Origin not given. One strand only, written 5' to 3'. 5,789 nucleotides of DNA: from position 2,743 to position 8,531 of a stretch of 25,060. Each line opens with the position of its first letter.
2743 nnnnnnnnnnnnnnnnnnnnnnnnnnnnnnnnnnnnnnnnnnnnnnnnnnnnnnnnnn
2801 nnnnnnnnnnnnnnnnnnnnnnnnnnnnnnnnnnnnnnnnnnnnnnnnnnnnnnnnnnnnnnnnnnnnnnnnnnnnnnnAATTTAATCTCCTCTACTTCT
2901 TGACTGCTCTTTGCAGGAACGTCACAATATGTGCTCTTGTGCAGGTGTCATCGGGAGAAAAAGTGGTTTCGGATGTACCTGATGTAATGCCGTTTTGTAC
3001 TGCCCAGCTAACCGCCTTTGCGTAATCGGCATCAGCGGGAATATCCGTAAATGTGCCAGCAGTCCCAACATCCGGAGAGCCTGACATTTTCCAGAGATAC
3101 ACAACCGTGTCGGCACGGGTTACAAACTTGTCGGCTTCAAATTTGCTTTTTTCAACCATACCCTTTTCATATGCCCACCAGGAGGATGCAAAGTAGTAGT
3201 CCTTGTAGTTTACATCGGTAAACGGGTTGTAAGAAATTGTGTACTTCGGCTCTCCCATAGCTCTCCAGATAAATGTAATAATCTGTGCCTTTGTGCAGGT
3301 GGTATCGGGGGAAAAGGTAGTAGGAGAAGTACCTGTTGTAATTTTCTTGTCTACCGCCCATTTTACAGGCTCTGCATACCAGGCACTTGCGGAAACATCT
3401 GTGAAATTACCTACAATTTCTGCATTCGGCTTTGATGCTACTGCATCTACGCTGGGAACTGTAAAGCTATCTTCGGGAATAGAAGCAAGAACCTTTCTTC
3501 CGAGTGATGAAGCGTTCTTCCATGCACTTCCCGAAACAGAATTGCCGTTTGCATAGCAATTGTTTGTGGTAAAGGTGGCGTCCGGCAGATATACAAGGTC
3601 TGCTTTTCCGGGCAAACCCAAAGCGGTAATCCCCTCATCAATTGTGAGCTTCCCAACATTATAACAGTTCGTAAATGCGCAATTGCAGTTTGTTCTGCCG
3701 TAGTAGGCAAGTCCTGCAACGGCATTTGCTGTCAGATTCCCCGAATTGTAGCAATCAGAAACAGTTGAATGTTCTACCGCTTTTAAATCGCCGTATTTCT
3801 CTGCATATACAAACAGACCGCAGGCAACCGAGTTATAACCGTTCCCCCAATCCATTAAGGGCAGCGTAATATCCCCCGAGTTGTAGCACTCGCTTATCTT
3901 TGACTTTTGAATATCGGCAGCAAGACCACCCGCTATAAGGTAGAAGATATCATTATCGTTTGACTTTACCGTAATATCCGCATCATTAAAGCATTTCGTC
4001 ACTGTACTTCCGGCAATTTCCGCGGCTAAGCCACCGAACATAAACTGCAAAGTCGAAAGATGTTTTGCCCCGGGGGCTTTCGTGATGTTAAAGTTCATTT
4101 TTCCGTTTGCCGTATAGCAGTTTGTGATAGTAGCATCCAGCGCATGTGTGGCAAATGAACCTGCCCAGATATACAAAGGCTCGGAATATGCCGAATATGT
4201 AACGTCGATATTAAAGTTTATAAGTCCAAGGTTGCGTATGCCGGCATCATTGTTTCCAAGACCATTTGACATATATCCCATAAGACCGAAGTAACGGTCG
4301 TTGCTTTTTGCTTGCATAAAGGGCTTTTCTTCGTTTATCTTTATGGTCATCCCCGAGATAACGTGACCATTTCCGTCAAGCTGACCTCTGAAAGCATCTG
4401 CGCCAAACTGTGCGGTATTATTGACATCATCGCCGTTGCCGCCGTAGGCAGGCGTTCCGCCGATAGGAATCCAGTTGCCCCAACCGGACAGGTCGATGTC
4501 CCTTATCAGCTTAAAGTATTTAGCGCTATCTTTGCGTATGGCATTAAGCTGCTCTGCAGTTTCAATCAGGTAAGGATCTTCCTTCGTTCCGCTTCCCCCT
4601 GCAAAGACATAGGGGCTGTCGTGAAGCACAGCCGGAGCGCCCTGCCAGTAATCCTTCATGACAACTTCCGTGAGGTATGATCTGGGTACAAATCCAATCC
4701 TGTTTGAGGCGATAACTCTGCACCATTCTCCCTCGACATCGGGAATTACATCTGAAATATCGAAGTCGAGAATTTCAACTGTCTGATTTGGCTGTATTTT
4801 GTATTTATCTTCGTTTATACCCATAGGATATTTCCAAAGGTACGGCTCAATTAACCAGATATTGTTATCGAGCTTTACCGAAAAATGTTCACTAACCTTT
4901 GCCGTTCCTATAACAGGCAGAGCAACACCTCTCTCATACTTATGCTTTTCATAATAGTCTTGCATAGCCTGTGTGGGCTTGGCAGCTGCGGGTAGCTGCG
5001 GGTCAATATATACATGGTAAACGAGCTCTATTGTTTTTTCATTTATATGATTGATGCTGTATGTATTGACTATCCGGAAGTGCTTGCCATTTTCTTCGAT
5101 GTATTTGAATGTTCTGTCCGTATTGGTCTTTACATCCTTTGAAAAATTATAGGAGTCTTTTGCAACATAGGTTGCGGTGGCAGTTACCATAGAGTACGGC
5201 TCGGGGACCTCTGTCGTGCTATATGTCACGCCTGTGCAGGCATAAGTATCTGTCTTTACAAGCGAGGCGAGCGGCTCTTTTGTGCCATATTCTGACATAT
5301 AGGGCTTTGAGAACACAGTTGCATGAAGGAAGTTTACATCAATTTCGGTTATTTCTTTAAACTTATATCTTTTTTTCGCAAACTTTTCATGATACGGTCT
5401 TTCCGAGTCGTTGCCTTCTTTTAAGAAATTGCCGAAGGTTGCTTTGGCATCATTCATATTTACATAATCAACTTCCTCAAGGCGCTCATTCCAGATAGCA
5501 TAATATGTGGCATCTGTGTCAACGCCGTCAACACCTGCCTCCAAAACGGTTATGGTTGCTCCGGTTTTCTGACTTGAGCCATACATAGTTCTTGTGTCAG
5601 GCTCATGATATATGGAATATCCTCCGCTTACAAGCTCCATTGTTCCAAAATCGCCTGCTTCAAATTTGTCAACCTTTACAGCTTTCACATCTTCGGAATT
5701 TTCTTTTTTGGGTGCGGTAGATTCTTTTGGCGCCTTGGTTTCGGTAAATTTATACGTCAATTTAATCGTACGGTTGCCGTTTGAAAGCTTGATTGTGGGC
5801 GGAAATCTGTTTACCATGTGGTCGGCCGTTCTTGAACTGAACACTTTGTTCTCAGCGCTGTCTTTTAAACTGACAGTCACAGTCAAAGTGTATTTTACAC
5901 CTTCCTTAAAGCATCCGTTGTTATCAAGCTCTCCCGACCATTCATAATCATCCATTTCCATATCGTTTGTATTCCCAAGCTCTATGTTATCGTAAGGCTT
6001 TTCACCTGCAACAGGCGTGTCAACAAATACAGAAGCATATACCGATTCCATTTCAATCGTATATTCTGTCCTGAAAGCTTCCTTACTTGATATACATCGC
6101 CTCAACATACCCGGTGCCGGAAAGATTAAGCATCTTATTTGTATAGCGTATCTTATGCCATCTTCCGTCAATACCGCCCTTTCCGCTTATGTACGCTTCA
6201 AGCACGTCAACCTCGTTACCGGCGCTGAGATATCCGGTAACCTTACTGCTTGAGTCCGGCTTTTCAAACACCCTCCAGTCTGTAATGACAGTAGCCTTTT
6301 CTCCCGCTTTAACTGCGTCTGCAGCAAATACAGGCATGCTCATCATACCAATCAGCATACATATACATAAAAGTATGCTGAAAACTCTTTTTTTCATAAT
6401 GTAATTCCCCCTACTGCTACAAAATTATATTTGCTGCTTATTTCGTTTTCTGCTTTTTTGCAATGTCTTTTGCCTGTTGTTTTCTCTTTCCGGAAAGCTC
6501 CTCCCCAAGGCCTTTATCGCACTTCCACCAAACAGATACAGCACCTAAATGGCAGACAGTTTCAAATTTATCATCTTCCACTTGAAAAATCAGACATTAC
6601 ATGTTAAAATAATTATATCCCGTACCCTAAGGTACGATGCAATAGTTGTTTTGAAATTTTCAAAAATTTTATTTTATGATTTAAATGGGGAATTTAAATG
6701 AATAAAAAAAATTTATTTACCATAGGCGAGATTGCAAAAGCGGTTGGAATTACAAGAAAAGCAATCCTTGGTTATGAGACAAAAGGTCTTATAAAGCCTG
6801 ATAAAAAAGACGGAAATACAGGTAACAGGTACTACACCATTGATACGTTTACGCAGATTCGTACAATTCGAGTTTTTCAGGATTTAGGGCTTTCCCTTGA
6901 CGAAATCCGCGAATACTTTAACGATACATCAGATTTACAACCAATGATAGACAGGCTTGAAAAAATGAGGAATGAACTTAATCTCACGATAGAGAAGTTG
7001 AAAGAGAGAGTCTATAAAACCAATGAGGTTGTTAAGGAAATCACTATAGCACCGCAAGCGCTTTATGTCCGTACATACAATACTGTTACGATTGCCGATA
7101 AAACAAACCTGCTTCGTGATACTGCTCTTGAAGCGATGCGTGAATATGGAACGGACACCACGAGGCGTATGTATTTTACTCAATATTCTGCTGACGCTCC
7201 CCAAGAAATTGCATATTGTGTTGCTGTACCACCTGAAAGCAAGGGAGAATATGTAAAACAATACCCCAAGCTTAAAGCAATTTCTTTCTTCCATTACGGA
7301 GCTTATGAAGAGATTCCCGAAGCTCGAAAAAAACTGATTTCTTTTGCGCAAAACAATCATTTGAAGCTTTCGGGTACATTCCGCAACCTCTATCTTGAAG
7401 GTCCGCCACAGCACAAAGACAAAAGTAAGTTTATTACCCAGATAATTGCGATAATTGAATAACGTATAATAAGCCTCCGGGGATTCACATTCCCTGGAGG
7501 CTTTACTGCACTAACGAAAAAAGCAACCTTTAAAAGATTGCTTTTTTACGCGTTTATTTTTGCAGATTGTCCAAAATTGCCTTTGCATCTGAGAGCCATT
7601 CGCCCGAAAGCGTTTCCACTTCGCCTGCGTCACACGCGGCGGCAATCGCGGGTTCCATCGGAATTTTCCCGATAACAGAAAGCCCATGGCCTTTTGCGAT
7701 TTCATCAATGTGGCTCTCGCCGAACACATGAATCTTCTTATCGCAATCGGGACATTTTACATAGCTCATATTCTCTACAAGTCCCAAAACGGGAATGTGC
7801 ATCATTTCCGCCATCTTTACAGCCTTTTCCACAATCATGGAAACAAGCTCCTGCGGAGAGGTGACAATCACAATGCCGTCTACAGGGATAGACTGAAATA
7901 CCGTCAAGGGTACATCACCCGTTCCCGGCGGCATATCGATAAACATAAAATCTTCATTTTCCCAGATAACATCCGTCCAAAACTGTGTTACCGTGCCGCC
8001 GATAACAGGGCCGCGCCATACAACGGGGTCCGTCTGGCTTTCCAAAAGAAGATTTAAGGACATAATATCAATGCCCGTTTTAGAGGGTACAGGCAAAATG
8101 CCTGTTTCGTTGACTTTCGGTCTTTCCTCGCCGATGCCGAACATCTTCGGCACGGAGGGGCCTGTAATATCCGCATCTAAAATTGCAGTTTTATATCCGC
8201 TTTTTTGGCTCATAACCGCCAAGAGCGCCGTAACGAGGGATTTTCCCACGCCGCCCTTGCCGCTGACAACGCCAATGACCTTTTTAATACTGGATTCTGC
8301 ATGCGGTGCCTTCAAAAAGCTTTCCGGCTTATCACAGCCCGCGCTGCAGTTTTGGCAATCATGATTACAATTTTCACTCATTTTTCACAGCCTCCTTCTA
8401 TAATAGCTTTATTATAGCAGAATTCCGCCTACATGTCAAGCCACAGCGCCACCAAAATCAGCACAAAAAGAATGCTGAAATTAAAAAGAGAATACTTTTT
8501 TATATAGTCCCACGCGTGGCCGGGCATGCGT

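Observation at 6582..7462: MerR/GyrI small-molecule sensor apparently wired to a cell-surface SLH-protein operon rather than an efflux pump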

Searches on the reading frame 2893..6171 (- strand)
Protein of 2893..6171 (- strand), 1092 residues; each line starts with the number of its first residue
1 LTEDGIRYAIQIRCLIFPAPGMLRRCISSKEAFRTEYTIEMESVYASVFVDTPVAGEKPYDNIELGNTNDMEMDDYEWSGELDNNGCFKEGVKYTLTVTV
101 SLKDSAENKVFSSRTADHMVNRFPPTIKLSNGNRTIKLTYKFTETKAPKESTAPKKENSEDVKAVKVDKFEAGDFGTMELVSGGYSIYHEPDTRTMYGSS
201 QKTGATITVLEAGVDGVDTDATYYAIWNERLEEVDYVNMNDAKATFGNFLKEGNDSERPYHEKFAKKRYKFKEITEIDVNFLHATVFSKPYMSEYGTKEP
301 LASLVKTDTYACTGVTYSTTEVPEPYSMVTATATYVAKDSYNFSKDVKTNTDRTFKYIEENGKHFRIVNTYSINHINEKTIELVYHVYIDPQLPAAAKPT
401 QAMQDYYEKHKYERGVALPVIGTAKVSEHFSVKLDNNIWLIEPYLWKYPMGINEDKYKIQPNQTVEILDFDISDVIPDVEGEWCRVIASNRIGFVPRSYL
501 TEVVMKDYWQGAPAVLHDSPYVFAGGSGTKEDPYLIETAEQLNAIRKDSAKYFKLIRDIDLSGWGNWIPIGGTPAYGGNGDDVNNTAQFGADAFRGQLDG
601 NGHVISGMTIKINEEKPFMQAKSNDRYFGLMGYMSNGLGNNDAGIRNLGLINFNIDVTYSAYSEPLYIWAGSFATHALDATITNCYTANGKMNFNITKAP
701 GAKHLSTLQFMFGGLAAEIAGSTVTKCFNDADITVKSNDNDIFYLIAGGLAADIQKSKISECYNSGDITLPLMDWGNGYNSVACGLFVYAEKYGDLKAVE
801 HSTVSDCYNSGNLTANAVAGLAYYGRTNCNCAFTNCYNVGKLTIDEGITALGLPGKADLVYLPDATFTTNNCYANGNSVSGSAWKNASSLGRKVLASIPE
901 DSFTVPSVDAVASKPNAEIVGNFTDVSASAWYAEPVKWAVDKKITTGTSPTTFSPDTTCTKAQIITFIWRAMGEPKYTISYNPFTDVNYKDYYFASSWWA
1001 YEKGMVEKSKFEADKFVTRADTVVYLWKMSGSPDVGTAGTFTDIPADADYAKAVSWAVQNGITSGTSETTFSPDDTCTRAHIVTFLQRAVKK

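Call 4: search_protein_families(library=pfam, proteins=[window:2893-6171:-], max_evalue=0.01)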
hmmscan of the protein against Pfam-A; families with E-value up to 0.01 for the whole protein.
window:2893-6171:- (1092 aa): 1 family
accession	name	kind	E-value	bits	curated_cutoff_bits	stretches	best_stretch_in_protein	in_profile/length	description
PF00395.25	SLH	-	3.6e-23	81.7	20.8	2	1040-1080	1-41/44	S-layer homology domain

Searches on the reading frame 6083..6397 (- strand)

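Call 4: search_protein_families(library=pfam, proteins=[window:6083-6397:-], max_evalue=0.01)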
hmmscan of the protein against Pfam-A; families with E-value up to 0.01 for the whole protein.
window:6083-6397:- (104 aa): 1 family
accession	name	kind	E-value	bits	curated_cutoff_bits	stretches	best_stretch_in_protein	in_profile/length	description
PF08239.17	SH3_3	-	1.2e-06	29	27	1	42-104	4-54/54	Bacterial SH3 domain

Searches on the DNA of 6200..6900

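Call 69: search_rna_families(source=window, start=6200, end=6900, threshold=evalue, max_evalue=1)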
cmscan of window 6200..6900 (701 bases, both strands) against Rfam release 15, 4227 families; matches with E-value up to 1: 0.
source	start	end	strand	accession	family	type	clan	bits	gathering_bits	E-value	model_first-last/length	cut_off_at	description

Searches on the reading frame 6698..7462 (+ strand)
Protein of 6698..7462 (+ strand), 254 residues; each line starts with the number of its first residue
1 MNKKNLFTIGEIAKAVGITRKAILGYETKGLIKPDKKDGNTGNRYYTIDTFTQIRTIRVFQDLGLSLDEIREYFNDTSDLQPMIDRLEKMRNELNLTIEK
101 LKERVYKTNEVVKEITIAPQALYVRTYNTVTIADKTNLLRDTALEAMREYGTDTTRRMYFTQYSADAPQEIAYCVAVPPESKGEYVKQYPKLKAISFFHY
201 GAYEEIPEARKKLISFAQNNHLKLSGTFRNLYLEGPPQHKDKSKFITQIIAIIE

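Call 4: search_protein_families(library=pfam, proteins=[window:6698-7462:+], max_evalue=0.01)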
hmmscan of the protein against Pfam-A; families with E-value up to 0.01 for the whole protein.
window:6698-7462:+ (254 aa): 6 families
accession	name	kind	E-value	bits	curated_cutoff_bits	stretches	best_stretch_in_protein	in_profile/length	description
PF13411.12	MerR_1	-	1.1e-14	54.6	21.6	1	7-75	1-67/69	MerR HTH family regulatory protein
PF00376.29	MerR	-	7.9e-07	29.2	28.2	1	8-40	1-34/38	MerR family regulatory protein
PF06445.20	GyrI-like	-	9.8e-06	26.3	26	1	173-249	70-150/155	GyrI-like small molecule binding domain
PF09278.17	MerR-DNA-bind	-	1.9e-05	25.6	25.4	1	53-102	3-56/65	MerR, DNA binding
PF01381.28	HTH_3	-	0.00034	21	23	0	7-29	10-32/55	Helix-turn-helix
PF12844.13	HTH_19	-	0.0013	19.1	30.2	0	86-105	3-22/64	Helix-turn-helix domain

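Call 31: search_protein_families(library=ncbifam, proteins=[window:6698-7462:+], max_evalue=0.01)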
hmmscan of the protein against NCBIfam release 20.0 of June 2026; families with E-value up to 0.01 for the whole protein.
window:6698-7462:+ (254 aa): 14 families
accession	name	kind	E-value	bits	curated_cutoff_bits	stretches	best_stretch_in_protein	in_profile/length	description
NF053782.1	ChlnTransRegdde3219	equivalog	7.7e-16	58.4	450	1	1-108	1-105/278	choline utilization transcriptional activator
TIGR02051.1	MerR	equivalog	1.6e-11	44.5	150.85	1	8-102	1-96/124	mercury resistance transcriptional regulator MerR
TIGR01950.1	SoxR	equivalog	2.3e-11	43.6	116.9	1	7-92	2-86/142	redox-sensitive transcriptional activator SoxR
TIGR02043.1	ZntR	equivalog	5.3e-10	39.5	167.95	1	6-75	1-69/131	Zn(2+)-responsive transcriptional regulator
NF007069.0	PRK09514.1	equivalog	8.6e-10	38.7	143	1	6-75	1-69/141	Zn(2+)-responsive transcriptional regulator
TIGR02044.1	CueR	equivalog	8.8e-10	38.7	147.4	1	8-78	2-71/127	Cu(I)-responsive transcriptional regulator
TIGR02047.1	CadR-PbrR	equivalog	1.8e-08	34.5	151.45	1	8-115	2-105/127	Cd(II)/Pb(II)-responsive transcriptional regulator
NF010315.0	PRK13752.1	subfamily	2e-08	34.4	261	1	6-74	7-74/144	mercury resistance transcriptional regulator MerR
NF007590.0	PRK10227.1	equivalog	6.4e-08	32.7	244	1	9-81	3-74/135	Cu(I)-responsive transcriptional regulator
NF047375.1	HeatShock_HspR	equivalog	4.4e-07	29.8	105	1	5-94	2-90/92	heat shock protein transcriptional repressor HspR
NF047377.1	heat_HspR_dupli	exception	1e-06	28.4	300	1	6-103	5-101/214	heat shock protein transcriptional repressor HspR, fused homodimer type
NF041849.1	trans_regNmlR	equivalog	2.1e-05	24.6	175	1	9-110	3-100/117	stress response transcriptional regulator NmlR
NF053740.1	TransRegTnrAGPos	equivalog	0.00057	20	140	1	3-79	9-83/108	hypothetical protein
NF003162.0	PRK04140.1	equivalog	0.0098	14.9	263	0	5-29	138-162/317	transcriptional regulator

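Call 64: find_homologous_proteins(query=window:6698-7462:+, max_evalue=1e-40)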
Query window:6698-7462:+ (254 aa): 973 proteins with E <= 1e-40 among 1462 candidates; the best 120 are listed.
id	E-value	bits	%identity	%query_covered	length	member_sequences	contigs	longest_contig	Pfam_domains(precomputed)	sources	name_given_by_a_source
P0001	4.4e-161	552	98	100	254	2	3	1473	PF00376.30,PF13411.13,PF06445.21,PF09278.18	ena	-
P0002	9.6e-140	482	85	100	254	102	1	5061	PF00376.30,PF13411.13,PF12844.14,PF06445.21,PF09278.18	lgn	-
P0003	6.2e-139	479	84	100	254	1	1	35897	PF00376.30,PF13411.13,PF06445.21,PF09278.18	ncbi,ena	-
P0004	1.4e-137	475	83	100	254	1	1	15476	PF00376.30,PF13411.13,PF06445.21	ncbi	-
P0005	1.1e-136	472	83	100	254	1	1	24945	PF00376.30,PF13411.13,PF06445.21,PF09278.18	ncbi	-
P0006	1.5e-136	472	82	100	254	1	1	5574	PF00376.30,PF13411.13,PF12844.14,PF06445.21,PF09278.18,PF01381.29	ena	-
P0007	2.7e-136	471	83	100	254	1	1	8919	PF00376.30,PF13411.13,PF06445.21,PF09278.18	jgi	-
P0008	1.0e-135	469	83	100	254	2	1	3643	PF13411.13,PF06445.21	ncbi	-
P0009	8.4e-135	466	83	100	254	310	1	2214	PF13411.13,PF06445.21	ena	-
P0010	1.9e-134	465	83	100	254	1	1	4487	PF00376.30,PF13411.13,PF06445.21,PF09278.18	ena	-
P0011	5.2e-134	463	82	100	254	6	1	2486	PF00376.30,PF13411.13,PF12844.14,PF06445.21,PF09278.18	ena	-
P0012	5.9e-134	463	81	100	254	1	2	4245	PF13411.13,PF06445.21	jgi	-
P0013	6.8e-134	463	83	100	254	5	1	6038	PF00376.30,PF13411.13,PF06445.21,PF09278.18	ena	-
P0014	8.1e-134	463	81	100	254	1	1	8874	PF00376.30,PF13411.13,PF06445.21,PF09278.18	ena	-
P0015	9.0e-134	463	83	100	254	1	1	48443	PF00376.30,PF13411.13,PF06445.21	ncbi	-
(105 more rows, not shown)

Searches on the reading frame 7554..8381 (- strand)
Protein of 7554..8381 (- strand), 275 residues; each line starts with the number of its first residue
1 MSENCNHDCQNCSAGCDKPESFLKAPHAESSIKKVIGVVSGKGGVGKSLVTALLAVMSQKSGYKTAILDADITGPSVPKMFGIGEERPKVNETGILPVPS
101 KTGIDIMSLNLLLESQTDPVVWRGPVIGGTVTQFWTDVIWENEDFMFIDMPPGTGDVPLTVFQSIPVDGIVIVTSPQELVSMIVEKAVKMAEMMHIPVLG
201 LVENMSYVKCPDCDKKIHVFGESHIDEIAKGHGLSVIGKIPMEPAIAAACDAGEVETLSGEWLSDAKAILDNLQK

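Call 4: search_protein_families(library=pfam, proteins=[window:7554-8381:-], max_evalue=0.01)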
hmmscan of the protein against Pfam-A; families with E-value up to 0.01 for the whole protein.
window:7554-8381:- (275 aa): 5 families
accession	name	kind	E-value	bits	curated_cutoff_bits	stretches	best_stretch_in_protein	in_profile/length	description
PF10609.15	ParA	-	1.9e-87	293.2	27.1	1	32-259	2-228/246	NUBPL iron-transfer P-loop NTPase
PF01656.29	CbiA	-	1.1e-10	42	25.4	1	36-249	1-118/125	CobQ/CobB/MinD/ParA nucleotide binding domain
PF13614.12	AAA_31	-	0.00014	22.3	27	1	34-73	2-41/177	AAA domain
PF02374.21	ArsA_ATPase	-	0.0014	18.4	24.3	1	38-71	5-38/305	Anion-transporting ATPase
PF13500.12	AAA_26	-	0.0024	18.2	27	0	185-247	146-195/198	AAA domain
